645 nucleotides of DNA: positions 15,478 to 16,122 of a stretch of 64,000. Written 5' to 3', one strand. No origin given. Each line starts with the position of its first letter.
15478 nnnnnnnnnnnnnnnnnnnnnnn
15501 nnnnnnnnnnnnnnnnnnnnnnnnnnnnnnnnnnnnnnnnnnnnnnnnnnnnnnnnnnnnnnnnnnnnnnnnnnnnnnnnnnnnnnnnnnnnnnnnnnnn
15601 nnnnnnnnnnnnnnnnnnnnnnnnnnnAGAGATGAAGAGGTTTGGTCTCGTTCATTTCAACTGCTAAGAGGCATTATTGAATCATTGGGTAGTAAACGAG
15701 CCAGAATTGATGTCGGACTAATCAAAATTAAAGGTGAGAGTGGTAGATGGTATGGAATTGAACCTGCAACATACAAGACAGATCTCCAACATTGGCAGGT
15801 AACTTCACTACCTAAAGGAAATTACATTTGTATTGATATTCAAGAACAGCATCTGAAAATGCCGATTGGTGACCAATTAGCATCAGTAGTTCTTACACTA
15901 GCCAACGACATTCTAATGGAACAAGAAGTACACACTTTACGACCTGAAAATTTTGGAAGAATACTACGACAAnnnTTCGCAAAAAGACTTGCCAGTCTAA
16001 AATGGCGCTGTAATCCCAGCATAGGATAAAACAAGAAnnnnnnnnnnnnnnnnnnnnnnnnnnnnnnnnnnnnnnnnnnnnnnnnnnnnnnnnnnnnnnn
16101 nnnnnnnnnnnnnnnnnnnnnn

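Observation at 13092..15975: Tandem paralogous zinc-ribbon proteins whose shared C-terminal block may be a divergent E2 (UBC-like) active site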

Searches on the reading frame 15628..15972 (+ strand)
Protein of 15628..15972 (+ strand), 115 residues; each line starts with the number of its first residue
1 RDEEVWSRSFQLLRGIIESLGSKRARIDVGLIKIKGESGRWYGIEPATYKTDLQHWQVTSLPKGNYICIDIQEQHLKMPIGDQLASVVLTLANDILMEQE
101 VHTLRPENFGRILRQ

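Call 32: search_solved_structures(query=A2, max_evalue=10)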
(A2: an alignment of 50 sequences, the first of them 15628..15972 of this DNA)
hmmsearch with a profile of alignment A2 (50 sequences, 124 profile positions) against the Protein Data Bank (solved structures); distinct sequences matched with E-value up to 10: 9.
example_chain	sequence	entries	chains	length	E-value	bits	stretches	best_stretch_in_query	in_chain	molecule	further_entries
6tje_A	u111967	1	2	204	5.6e-05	26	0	32-58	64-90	Cake5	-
6tjd_A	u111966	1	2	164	0.00087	22.1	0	32-58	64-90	Cake4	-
6tjc_A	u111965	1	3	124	0.022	17.6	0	32-58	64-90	Cake3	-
1uhd_A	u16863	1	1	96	0.15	14.9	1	51-104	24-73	Aspartate 1-decarboxylase alpha chain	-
1uhe_A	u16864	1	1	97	0.15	14.9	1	51-104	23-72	Aspartate 1-decarboxylase alpha chain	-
4d8m_A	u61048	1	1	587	0.37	13.7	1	11-65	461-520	Pesticidal crystal protein cry5Ba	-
8hhe_A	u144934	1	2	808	0.59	13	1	11-65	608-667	Crystaline entomocidal protoxin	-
9dia_C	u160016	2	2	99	0.76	12.6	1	15-46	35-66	NeoNectin candidate 2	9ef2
6tjb_A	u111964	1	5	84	0.97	12.3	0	31-58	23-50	Cake2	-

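Call 33: find_homologous_proteins(query=A2, max_evalue=0.001)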
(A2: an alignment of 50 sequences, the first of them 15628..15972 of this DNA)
Query A2 (50 sequences) (115 aa, profile of the alignment): 8 proteins with E <= 0.001 among 700 candidates.
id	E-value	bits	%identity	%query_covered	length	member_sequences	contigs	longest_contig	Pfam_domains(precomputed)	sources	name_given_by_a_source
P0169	2.0e-30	123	76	90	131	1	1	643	-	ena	-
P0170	4.5e-30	122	82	93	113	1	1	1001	-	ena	-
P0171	1.6e-29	120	75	94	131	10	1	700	-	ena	-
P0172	3.9e-28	115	80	83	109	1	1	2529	-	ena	-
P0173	8.8e-22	95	29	75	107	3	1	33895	-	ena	-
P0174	5.0e-21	92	71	85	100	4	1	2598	-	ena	-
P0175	1.7e-19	88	74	67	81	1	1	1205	-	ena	-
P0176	3.3e-11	61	-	-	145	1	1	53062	-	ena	-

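Call 37: predict_structure(alignment_id=A2)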
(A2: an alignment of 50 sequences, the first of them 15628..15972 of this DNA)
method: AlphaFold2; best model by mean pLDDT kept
length: 115 residues; sequences in the alignment: 50
mean_pLDDT: 91.7   pTM: 0.84
mean pLDDT of the five models: 91.7, 91.5, 91.5, 90.2, 90.2
residues with pLDDT >= 90: 93; 70-90: 14; 50-70: 8; < 50: 0
segments of 3 or more residues with pLDDT < 50: none
pLDDT, mean of each block of 10 residues (from residue 1): 93 98 97 97 92 88 92 92 97 96 81 64
secondary structure, 60 per line:
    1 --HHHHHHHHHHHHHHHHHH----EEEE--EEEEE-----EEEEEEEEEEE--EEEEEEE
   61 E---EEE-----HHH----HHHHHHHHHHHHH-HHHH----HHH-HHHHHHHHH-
elements in order: H3-20 E25-28 E31-35 E41-51 E54-61 E65-67 H80-92 H94-97 H106-114

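Call 40: fold_search(model_id=the predicted structure, library=pdb)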
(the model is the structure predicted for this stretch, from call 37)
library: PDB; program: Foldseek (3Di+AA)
matches with E <= 10: 315; with E <= 0.001: 0
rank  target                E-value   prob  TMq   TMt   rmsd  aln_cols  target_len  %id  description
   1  3oeq                  2.1e-01  0.47  0.32  0.31   7.1        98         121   13  Crystal structure of trimeric frataxin from the yeast Saccharomyces cerevisiae, with full length n-terminus (released 2011-08-24)
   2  2fql                  3.4e-01  0.47  0.37  0.37   6.6       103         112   16  Crystal structure of trimeric frataxin from the yeast Saccharomyces cerevisiae (released 2006-11-07)
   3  4lp1_A                3.4e-01  0.38  0.34  0.37   6.8        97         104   12  Crystal structure of CyaY protein from Psychromonas ingrahamii in complex with Eu(III) (released 2014-07-16)
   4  2ga5_MODEL_1_A        3.7e-01  0.33  0.34  0.33   6.5       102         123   16  yeast frataxin (released 2006-03-21)
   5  7tgn_B                4.7e-01  0.21  0.22  0.06  12.0        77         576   18  Crystal structure of DesD, the desferrioxamine synthetase from the Streptomyces violaceus salmycin biosynthetic pathwa (released 2022-07-06)
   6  7n9i                  5.0e-01  0.20  0.24  0.23   6.5        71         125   15  1.4A Structure of Drosophila melanogaster Frataxin (released 2022-06-22)
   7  3omg_A                5.6e-01  0.15  0.22  0.14  12.5        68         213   18  Structure of human SND1 extended tudor domain in complex with the symmetrically dimethylated arginine PIWIL1 peptide R (released 2010-09-08)
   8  2hqe_B                5.6e-01  0.11  0.23  0.27  11.3        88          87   16  Crystal structure of human P100 Tudor domain: Large fragment (released 2007-07-03)
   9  4hs5_A                6.0e-01  0.23  0.32  0.34   6.7       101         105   15  Frataxin from Psychromonas ingrahamii as a model to study stability modulation within CyaY protein family (released 2013-03-13)
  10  4tps_A                6.3e-01  0.18  0.24  0.20   9.3        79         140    6  Sporulation Inhibitor of DNA Replication, SirA, in complex with Domain I of DnaA (released 2014-07-30)
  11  2qpv_A                6.3e-01  0.15  0.32  0.28  11.1       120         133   14  Crystal structure of uncharacterized protein Atu1531 (released 2007-08-07)
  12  2o4x_B                6.7e-01  0.10  0.23  0.27  11.3        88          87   15  Crystal structure of human P100 tudor domain (released 2007-02-13)
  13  2lez_MODEL_1_A        7.6e-01  0.18  0.29  0.29  10.8        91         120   11  Solution NMR structure of N-terminal domain of Salmonella effector protein PipB2. Northeast structural genomic (released 2011-07-27)
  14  4kop_B                9.1e-01  0.05  0.17  0.14  13.1        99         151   11  Crystal Structure of WHY2 from Arabidopsis thaliana (released 2013-11-13)
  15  1ew4                  1.1e+00  0.20  0.35  0.36   7.0       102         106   11  CRYSTAL STRUCTURE OF ESCHERICHIA COLI CYAY PROTEIN REVEALS A NOVEL FOLD FOR THE FRATAXIN FAMILY (released 2000-08-09)
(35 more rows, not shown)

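Call 42: search_protein_families(library=pfam, alignment_id=A2, max_evalue=10)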
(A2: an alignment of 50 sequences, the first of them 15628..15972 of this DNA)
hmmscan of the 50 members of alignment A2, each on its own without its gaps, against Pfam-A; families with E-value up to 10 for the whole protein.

A. member 1, window:15628-15972:+ (115 aa): 1 family
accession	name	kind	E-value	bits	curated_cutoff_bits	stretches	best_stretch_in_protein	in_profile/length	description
PF11771.13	DUF3314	-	0.019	15.5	25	1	38-67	110-139/162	Protein of unknown function (DUF3314)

B. families by the number of members that match (of 50 scanned): 12 families
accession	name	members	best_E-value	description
PF06657.18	Cep57_MT_bd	2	0.011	Centrosome microtubule-binding domain of Cep57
PF15929.10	Myofilin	1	0.011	Myofilin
PF11771.13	DUF3314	1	0.019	Protein of unknown function (DUF3314)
PF24879.1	DUF7737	1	0.036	Domain of unknown function (DUF7737)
PF07383.17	DUF1496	1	0.054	Protein of unknown function (DUF1496)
PF12386.14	Peptidase_C71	1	0.089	Pseudomurein endo-isopeptidase Pei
PF18358.7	Tudor_4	1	0.092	Histone methyltransferase Tudor domain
PF10942.13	DUF2619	1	0.093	Protein of unknown function (DUF2619)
PF24549.1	DUF7602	1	0.15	Domain of unknown function (DUF7602)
PF09248.15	DUF1965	1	0.2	Domain of unknown function (DUF1965)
PF08445.16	FR47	1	0.24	FR47-like protein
PF21458.3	SelB-wing_1_3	1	0.25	Selenocysteine-specific elongation factor, winged helix 1/3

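Call 48: find_encoding_contigs(protein=P0176, flank=10000, max_places=2)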
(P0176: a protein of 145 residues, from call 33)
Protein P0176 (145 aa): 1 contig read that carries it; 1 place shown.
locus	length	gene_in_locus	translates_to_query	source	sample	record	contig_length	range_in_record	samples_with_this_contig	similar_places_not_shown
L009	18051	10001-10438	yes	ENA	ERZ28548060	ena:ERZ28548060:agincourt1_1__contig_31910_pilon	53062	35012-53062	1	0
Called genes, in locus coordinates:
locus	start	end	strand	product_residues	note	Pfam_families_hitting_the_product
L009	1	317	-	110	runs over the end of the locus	PF12146:Hydrolase_4 (faint)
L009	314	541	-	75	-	-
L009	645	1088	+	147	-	PF17207:MCM_OB (weak)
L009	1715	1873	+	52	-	PF00493:MCM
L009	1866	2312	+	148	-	PF00493:MCM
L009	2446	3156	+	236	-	-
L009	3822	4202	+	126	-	-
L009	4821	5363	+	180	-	PF13360:PQQ_2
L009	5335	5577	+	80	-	-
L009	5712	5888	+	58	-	-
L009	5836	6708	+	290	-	-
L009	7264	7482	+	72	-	PF01981:PTH2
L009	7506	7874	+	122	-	PF01981:PTH2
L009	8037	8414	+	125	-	PF01212:Beta_elim_lyase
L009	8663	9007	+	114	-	PF01212:Beta_elim_lyase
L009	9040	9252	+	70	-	-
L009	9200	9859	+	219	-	-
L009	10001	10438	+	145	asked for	-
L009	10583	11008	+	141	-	-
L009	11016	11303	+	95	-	-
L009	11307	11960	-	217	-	-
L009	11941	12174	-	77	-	-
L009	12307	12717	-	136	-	-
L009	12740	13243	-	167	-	-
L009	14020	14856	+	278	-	-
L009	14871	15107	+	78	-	-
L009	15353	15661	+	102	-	-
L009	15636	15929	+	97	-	-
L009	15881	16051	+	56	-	-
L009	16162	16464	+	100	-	-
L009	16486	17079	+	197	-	-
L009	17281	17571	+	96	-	PF00580:UvrD-helicase (faint)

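Call 49: find_encoding_contigs(protein=P0173, flank=10000, max_places=2)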
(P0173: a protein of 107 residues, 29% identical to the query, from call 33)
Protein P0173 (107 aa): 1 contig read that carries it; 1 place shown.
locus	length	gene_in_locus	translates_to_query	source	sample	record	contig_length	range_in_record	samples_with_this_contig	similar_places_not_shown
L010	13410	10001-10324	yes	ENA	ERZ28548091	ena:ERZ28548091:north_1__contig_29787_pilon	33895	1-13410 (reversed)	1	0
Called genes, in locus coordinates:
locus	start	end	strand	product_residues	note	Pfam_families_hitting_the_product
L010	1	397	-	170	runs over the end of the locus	PF00561:Abhydrolase_1 (faint), PF12146:Hydrolase_4 (weak), PF12697:Abhydrolase_6 (weak)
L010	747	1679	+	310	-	PF17207:MCM_OB, PF00493:MCM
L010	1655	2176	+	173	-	PF00493:MCM, PF01078:Mg_chelatase (weak)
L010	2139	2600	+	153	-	PF17855:MCM_lid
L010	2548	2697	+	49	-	-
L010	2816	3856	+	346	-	PF02934:GatB_N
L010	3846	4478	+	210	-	-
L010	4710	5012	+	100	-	-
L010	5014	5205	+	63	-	-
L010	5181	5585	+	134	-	-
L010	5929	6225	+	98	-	-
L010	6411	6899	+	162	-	-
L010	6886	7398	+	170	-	PF01981:PTH2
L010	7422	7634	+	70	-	PF01981:PTH2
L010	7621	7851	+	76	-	PF01981:PTH2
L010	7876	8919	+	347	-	PF00155:Aminotran_1_2 (weak), PF01212:Beta_elim_lyase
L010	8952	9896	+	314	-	-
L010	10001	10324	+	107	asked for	-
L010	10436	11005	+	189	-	-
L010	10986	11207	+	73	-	-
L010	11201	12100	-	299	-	-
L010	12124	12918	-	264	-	-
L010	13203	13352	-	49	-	-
